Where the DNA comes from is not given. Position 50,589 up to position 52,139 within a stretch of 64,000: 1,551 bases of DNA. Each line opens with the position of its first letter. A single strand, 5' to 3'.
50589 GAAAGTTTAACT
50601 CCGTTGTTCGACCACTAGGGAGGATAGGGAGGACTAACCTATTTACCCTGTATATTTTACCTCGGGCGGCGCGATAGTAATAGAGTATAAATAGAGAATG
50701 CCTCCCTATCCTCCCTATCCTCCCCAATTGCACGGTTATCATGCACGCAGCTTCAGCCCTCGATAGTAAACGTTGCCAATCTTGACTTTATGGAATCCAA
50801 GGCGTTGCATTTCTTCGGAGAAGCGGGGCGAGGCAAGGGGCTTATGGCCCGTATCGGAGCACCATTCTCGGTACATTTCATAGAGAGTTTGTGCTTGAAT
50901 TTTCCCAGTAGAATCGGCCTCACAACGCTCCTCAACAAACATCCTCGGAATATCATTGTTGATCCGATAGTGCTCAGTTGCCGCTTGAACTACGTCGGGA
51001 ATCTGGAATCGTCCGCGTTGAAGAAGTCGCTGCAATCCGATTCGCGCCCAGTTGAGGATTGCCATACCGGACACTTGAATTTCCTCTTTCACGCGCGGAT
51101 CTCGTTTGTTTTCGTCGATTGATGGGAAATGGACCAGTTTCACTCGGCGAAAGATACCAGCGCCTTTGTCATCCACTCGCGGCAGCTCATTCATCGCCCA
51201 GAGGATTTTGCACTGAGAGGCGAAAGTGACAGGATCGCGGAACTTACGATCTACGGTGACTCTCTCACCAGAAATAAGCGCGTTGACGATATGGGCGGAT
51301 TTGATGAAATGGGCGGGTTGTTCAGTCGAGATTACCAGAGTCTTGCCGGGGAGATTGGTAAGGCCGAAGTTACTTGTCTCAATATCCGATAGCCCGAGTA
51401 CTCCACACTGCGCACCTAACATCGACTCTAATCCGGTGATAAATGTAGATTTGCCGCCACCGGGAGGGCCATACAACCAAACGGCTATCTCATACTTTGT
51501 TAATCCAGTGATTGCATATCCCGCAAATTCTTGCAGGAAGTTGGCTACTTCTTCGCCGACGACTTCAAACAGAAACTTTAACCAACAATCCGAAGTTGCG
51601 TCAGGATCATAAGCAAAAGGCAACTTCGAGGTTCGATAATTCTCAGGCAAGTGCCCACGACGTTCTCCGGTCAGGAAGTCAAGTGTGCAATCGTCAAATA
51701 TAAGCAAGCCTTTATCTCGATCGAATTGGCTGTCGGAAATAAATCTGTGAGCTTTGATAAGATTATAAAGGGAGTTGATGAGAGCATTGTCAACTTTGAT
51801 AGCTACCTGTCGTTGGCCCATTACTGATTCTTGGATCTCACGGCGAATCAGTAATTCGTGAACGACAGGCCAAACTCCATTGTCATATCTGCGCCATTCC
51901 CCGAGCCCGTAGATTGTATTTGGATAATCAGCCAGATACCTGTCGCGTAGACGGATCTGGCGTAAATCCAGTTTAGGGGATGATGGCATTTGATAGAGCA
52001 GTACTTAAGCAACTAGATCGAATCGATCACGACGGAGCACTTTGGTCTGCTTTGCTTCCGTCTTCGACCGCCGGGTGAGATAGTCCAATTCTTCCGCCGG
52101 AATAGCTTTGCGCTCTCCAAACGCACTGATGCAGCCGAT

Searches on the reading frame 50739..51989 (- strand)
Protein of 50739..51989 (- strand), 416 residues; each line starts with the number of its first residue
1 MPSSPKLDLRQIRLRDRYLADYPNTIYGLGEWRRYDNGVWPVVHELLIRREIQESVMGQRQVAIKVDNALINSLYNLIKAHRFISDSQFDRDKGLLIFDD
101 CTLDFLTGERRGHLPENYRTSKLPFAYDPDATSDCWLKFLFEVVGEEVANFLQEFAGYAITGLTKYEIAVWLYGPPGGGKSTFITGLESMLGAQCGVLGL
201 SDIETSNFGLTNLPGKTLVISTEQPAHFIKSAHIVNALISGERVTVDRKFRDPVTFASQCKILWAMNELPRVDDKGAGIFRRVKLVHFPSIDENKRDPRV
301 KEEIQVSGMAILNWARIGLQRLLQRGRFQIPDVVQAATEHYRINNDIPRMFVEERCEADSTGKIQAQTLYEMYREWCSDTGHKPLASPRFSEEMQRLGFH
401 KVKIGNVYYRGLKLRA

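Call 69: search_protein_families(library=pfam, proteins=[window:50739-51989:-], max_evalue=0.001)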
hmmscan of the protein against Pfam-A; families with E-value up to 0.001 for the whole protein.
window:50739-51989:- (416 aa): 5 families
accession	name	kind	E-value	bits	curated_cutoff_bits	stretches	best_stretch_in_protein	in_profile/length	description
PF19263.5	DUF5906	-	5.7e-15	56.4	27.6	1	172-282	1-114/114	Family of unknown function (DUF5906)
PF08706.16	D5_N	-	1.4e-14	55.1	22.4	1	13-144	3-144/145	D5 N terminal like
PF03288.22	Pox_D5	-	1.4e-07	32.3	21.4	1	350-401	8-63/86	Poxvirus D5 protein-like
PF01057.23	Parvo_NS1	-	0.00011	21.7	20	1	169-275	115-216/271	Parvovirus non-structural protein NS1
PF00519.23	PPV_E1_C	-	0.00012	21.8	26.5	1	145-289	99-238/289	Papillomavirus helicase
